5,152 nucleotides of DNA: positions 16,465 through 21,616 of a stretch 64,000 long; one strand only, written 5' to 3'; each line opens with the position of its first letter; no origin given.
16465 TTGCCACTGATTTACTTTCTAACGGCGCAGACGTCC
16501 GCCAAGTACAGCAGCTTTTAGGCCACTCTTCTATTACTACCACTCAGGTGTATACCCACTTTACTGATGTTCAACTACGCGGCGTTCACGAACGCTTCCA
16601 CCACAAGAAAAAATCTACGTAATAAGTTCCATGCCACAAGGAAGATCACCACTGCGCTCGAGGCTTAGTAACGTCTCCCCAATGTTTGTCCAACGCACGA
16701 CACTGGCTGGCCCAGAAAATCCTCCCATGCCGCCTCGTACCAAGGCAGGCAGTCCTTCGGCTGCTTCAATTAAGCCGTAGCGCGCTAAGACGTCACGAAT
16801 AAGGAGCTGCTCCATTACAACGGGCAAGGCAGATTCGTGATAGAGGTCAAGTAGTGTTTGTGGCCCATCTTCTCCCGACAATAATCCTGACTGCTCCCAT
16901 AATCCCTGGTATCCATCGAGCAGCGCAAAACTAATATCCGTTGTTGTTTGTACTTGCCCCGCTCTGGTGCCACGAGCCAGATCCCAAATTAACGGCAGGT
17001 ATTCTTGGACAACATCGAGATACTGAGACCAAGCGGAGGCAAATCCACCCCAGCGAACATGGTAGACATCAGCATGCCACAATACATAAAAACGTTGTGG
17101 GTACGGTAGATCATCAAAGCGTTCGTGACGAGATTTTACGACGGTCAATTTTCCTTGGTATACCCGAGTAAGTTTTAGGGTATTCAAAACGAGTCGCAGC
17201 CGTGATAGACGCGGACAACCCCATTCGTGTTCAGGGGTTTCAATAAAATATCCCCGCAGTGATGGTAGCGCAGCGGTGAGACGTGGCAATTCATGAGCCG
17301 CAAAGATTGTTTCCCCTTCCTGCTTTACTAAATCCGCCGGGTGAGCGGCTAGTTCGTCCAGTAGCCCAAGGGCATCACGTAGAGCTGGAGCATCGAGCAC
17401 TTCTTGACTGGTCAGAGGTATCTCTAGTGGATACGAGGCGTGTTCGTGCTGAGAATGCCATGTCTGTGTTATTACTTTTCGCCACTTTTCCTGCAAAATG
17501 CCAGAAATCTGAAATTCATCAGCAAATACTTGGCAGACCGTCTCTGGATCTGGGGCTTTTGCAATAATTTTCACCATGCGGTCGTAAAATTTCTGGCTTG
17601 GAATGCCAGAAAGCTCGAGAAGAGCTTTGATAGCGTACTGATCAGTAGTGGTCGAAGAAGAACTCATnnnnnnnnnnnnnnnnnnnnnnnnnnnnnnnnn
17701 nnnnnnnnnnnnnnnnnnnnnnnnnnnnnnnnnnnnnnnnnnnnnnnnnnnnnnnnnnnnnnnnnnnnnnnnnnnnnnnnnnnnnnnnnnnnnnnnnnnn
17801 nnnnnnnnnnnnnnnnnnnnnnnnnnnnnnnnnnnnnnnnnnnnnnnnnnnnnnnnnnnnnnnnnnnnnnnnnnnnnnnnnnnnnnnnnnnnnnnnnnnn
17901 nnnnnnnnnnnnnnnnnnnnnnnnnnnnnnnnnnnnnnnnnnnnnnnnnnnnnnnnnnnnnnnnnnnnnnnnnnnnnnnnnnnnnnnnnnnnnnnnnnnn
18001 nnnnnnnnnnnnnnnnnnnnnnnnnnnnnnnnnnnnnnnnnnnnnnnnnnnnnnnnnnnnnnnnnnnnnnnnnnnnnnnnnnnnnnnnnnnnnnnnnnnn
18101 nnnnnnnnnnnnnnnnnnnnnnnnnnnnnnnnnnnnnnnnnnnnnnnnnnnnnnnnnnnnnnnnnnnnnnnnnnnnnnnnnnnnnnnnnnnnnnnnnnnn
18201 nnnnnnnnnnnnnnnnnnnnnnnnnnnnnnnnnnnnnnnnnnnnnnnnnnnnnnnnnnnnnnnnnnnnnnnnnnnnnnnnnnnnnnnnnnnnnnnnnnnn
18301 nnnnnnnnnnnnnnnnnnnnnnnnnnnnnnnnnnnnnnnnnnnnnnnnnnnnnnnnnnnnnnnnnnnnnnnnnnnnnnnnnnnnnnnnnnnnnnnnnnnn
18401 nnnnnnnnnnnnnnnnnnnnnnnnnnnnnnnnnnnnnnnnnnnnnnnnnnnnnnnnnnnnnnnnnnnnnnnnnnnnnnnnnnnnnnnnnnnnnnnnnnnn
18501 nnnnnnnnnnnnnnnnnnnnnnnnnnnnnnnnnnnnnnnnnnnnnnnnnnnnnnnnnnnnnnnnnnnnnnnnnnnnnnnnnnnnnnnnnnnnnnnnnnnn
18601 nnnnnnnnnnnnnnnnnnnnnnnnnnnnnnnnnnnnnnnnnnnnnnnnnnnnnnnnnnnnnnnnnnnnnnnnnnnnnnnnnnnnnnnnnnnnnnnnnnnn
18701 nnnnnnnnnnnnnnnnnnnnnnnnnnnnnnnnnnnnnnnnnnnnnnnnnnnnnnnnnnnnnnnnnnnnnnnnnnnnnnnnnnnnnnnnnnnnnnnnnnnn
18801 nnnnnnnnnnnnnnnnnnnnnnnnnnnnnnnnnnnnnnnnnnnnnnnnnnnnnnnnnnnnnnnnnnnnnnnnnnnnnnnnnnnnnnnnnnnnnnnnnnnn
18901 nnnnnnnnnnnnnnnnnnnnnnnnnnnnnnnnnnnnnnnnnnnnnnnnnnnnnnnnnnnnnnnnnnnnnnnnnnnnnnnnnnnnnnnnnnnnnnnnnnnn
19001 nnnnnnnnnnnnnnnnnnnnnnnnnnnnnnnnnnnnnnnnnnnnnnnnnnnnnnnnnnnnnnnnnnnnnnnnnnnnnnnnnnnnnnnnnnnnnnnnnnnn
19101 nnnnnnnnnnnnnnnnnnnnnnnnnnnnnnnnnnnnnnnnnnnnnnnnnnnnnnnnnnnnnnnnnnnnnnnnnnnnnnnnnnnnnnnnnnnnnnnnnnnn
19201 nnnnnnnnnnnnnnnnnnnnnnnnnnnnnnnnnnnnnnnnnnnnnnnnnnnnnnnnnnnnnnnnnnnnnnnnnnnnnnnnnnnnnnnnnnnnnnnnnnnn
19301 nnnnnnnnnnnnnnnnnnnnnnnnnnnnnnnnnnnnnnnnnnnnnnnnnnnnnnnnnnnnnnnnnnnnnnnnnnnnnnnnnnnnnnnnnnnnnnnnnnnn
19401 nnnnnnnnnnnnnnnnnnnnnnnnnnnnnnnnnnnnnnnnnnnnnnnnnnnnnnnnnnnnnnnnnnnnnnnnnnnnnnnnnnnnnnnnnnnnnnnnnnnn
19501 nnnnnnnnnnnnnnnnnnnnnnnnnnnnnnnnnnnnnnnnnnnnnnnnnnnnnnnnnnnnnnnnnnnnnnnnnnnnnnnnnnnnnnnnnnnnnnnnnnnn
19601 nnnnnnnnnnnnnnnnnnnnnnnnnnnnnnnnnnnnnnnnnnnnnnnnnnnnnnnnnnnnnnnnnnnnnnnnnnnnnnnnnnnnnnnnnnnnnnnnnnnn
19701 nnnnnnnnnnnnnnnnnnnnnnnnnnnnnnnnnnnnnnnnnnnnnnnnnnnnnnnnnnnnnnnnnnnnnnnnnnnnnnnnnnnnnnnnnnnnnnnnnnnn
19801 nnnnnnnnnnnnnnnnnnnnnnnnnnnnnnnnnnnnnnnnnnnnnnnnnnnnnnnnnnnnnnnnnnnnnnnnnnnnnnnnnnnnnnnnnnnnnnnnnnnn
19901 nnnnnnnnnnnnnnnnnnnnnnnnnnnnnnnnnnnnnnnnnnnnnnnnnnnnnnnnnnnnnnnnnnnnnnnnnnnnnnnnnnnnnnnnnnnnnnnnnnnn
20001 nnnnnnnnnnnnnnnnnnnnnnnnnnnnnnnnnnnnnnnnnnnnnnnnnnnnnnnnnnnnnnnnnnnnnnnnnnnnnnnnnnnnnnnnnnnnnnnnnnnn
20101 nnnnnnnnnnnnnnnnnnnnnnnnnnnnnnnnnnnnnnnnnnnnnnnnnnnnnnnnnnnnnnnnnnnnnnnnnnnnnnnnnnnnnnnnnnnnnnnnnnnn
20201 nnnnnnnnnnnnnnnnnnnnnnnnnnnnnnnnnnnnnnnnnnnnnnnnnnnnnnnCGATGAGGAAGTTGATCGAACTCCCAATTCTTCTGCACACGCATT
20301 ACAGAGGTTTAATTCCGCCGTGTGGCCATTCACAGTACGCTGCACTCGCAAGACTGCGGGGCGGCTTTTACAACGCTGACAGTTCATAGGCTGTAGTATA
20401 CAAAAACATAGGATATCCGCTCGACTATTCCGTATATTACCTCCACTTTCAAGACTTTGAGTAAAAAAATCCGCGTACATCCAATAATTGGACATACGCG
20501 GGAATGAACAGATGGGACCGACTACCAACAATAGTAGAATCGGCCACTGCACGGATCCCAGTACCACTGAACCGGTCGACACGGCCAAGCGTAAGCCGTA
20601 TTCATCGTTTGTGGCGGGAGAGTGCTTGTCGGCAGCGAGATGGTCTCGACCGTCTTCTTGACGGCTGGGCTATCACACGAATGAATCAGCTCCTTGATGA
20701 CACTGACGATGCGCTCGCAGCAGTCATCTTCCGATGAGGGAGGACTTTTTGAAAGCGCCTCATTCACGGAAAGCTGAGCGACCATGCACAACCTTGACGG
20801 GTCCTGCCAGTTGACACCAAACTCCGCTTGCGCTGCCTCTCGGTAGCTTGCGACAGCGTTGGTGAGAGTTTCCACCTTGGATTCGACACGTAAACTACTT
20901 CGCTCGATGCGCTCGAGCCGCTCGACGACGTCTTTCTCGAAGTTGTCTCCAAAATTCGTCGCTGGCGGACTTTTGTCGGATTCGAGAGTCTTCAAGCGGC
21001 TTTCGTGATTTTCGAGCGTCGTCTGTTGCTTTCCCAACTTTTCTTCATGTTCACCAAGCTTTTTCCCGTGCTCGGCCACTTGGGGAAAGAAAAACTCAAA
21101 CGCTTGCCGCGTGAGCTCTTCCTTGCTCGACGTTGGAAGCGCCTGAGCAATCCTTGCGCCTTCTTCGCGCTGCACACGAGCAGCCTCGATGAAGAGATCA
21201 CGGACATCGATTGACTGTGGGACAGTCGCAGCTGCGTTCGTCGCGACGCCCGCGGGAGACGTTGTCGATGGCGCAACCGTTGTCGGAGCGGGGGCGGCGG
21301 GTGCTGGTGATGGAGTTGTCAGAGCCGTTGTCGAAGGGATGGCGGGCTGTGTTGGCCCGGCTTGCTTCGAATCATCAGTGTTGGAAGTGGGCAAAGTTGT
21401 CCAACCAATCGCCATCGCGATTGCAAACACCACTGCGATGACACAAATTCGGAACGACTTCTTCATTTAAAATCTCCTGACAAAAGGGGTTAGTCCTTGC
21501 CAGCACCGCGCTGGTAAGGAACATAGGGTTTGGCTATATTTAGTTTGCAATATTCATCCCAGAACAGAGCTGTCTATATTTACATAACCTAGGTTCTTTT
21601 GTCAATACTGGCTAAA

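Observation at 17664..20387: ClpC-type double-AAA+ unfoldase carrying a ClpX-type C4 zinc ribbon; clpX absent from the tig-clpP locus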

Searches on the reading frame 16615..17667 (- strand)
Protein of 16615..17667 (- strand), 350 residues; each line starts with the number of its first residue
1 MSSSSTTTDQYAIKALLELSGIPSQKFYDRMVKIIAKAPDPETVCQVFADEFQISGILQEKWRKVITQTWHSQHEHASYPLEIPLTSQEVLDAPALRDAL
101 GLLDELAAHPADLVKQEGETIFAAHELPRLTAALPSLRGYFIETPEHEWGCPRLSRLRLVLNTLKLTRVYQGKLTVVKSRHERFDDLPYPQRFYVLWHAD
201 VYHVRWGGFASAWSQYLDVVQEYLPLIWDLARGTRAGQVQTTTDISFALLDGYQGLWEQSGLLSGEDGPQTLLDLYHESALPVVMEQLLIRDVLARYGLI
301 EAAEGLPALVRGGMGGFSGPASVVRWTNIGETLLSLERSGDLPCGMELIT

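Call 9: search_protein_families(library=pfam, proteins=[window:16615-17667:-], max_evalue=0.001)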
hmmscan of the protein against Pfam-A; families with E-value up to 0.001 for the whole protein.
window:16615-17667:- (350 aa): 0 families

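Call 61: search_protein_families(library=ncbifam, proteins=[window:16618-17667:-], max_evalue=0.01)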
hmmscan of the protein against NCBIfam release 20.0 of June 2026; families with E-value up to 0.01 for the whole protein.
window:16618-17667:- (350 aa): 0 families

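Call 88: predict_structure(protein=window:16618-17667:-)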
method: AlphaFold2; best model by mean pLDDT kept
length: 350 residues; sequences in the alignment: 1
mean_pLDDT: 39.2   pTM: 0.22
mean pLDDT of the five models: 39.2, 38.2, 37.7, 36.7, 33.9
residues with pLDDT >= 90: 0; 70-90: 4; 50-70: 41; < 50: 305
segments of 3 or more residues with pLDDT < 50: 1-25, 55-58, 71-100, 102-333, 339-350
pLDDT, mean of each block of 10 residues (from residue 1): 37 43 48 62 67 52 58 37 33 43 46 35 38 39 36 35 32 26 33 30 28 30 34 32 35 42 42 38 36 36 33 33 37 49 38
secondary structure, 60 per line:
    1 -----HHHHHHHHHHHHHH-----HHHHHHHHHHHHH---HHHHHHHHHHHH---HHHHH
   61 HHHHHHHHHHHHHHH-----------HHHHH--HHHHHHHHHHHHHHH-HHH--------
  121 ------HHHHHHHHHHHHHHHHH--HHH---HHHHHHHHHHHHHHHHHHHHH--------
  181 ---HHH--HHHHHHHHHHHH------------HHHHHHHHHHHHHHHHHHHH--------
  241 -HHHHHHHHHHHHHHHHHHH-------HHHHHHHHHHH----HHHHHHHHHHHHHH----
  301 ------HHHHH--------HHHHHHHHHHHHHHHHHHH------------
elements in order: H6-19 H25-37 H41-52 H56-75 H87-91 H94-108 H127-143 H152-172 H189-200 H213-232 H242-260 H268-278 H283-296 H307-311 H320-338

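Call 96: find_related_loci(query=A4, collection=metagenome_contigs, flank=5000)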
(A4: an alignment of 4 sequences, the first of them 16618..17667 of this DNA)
Query A4 (350 aa) in metagenome_contigs; peptide patterns used: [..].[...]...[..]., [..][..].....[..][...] (x = any residue, [..] = any of these).
248 stretches matched a pattern; 10 encode a relative of the query (tblastn E <= 1e-3); 10 distinct loci.
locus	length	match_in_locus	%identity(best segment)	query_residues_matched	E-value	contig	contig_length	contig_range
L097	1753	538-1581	37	1-349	5e-84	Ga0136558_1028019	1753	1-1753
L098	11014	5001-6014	39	1-350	1e-73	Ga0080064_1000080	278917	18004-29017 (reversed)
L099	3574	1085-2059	37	14-349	6e-69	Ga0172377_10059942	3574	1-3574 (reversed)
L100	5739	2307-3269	33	13-349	1e-61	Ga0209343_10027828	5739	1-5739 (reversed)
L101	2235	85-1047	35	13-349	6e-61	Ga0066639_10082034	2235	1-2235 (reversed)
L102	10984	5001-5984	31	6-349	4e-58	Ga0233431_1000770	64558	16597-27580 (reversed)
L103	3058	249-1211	34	13-349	2e-57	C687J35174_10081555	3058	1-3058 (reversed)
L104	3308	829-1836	30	2-349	2e-56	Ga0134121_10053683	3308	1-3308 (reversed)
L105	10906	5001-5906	34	13-347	2e-53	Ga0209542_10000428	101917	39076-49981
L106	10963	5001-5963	33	13-349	2e-61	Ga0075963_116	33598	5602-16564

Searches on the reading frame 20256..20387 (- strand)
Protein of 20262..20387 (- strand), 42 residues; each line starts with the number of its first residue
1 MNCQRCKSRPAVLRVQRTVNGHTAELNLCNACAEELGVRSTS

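Call 5: search_protein_families(library=pfam, proteins=[window:20262-20387:-], max_evalue=10)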
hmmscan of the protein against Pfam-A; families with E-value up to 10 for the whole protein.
seq(42 aa): 3 families
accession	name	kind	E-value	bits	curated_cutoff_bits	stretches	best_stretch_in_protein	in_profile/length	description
PF24734.1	DUF7685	-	0.0012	19.2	27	1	2-32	1-31/43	Domain of unknown function (DUF7685)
PF00684.25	DnaJ_CXXCXGXG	-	0.039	14.7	32.7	1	2-34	17-49/65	DnaJ central domain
PF23550.1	zf_Tbcl_Rhp7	-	0.13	12.3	27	1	28-37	29-38/39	DNA repair protein rhp7 treble clef domain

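Call 55: predict_structure(alignment_id=A1)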
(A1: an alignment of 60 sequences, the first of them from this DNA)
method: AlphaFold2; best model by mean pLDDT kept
length: 44 residues; sequences in the alignment: 60
mean_pLDDT: 84.1   pTM: 0.57
mean pLDDT of the five models: 84.1, 83.9, 83.2, 82.1, 81.1
residues with pLDDT >= 90: 19; 70-90: 19; 50-70: 3; < 50: 3
segments of 3 or more residues with pLDDT < 50: 42-44
pLDDT, mean of each block of 10 residues (from residue 1): 92 86 90 83 47
secondary structure, 60 per line:
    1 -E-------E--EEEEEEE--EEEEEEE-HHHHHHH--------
elements in order: E13-19 E22-28 H30-36

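Call 58: fold_search(model_id=the predicted structure, library=pdb)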
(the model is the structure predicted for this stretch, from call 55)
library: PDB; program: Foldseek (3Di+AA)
matches with E <= 10: 191; with E <= 0.001: 0
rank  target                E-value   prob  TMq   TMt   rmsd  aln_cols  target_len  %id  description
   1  8p66_MODEL_1_B        2.8e-02  1.00  0.63  0.54   1.8        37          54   32  Structural basis of aggregate binding/recognition by the AAA+ disaggregase ClpG (released 2023-11-01)
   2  4e1p_B                8.3e-02  1.00  0.72  0.58   0.9        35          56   26  Crystal structure of the dimerization domain of Lsr2 from Mycobacterium tuberculosis in the P 1 21 1 space group (released 2012-06-20)
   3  4e1p_A                1.2e-01  1.00  0.72  0.59   1.0        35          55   26  Crystal structure of the dimerization domain of Lsr2 from Mycobacterium tuberculosis in the P 1 21 1 space group (released 2012-06-20)
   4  9cpa_b                1.0e+00  0.41  0.54  0.26   4.3        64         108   17  Structure of a Mammalian DHX29-bound 43S Pre-initiation Complex (released 2025-07-23)
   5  9qt5_X                1.2e+00  0.75  0.62  0.52   2.4        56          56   21  Structure of the 50S ribosomal subunit from the antibiotic-producing bacterium Streptomyces fradiae (released 2025-05-14)
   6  4uxj_E                1.5e+00  0.63  0.58  0.16   3.5        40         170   15  Leishmania major Thymidine Kinase in complex with dTTP (released 2015-05-27)
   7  8cvm_w                1.6e+00  0.69  0.64  0.49   2.1        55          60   20  Cutibacterium acnes 50S ribosomal subunit with P-site tRNA and Sarecycline bound in the local refined map (released 2023-03-15)
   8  9fs8_b                1.9e+00  0.23  0.53  0.29   5.2        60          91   17  Cryo-EM structure of Saccharolobus solfataricus 30S initiation complex bound to Ss-aEF1A-like mRNA (released 2025-01-15)
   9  7qgg_Sa               1.9e+00  0.23  0.51  0.26   4.4        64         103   16  Neuronal RNA granules are ribosome complexes stalled at the pre-translocation state (released 2022-10-26)
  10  7oya_a2               2.1e+00  0.20  0.51  0.27   4.5        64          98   17  Cryo-EM structure of the 1 hpf zebrafish embryo 80S ribosome (released 2022-07-13)
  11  7wh4_A                2.3e+00  0.20  0.37  0.17   5.3        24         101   17  Crystal structure of the PadR-family transcriptional regulator Rv3488 of Mycobacterium tuberculosis H37Rv in complex w (released 2022-02-09)
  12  9isk_G                2.6e+00  0.35  0.48  0.26   1.8        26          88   15  Cryo-EM structure of KpFtsZ-ZapA complex (released 2025-07-23)
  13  7ls1_F3               2.6e+00  0.16  0.52  0.26   6.9        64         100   16  80S ribosome from mouse bound to eEF2 (Class II) (released 2021-11-03)
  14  2xjz_B                2.6e+00  0.11  0.33  0.14   5.5        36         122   17  Crystal structure of the LMO2:LDB1-LID complex, C2 crystal form (released 2010-07-21)
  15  5zi8_B                2.8e+00  0.20  0.38  0.17   5.4        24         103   17  Crystal structure of the PadR-family transcriptional regulator Rv3488 of Mycobacterium tuberculosis H37Rv in complex w (released 2018-10-17)
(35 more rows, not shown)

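Call 80: search_protein_representatives(alignment_id=A1)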
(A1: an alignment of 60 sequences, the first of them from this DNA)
Query: 60 sequences, 44 profile positions. Proteins with E-value up to 0.001 (for the whole library): 4777; up to 1e-10: 85; up to 1e-30: 0. The best 150 are listed.
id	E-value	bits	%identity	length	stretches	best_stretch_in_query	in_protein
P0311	1.0e-15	73.2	-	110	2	1-38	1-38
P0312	3.8e-15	71.4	-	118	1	1-43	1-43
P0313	5.2e-15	71.0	-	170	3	3-43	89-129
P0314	9.2e-15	70.2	-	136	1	1-43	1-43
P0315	1.3e-14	69.7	-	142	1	1-44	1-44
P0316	2.4e-14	68.9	-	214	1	1-44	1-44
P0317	3.1e-14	68.5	-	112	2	1-39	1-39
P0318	2.0e-13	65.9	-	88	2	1-33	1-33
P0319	8.6e-13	63.9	-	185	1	1-40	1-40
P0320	8.7e-13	63.9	-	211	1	1-42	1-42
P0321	1.6e-12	63.0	-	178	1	1-36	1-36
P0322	1.7e-12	62.9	-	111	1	1-40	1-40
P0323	1.9e-12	62.8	-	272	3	3-41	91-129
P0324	2.2e-12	62.6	-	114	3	1-33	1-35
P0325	2.4e-12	62.5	-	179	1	2-42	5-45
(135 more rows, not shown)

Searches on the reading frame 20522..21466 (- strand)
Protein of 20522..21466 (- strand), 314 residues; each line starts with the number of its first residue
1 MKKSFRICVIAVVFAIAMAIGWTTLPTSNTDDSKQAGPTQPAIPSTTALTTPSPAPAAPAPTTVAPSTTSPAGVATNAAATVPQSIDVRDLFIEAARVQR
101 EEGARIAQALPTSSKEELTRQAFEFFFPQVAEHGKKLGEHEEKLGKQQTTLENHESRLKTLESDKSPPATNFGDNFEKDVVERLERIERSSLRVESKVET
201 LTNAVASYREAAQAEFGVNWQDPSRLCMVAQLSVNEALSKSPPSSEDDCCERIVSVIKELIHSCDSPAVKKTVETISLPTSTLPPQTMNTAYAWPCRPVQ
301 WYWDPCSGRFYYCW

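Call 9: search_protein_families(library=pfam, proteins=[window:20522-21466:-], max_evalue=0.001)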
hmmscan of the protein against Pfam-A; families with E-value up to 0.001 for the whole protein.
window:20522-21466:- (314 aa): 0 families

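Call 61: search_protein_families(library=ncbifam, proteins=[window:20525-21466:-], max_evalue=0.01)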
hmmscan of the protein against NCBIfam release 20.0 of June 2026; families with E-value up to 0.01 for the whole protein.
window:20525-21466:- (314 aa): 1 family
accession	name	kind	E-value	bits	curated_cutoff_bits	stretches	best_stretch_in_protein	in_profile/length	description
TIGR03593.1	yidC_nterm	equivalog_domain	0.0089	15.6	58.25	0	9-86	5-76/363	membrane protein insertase YidC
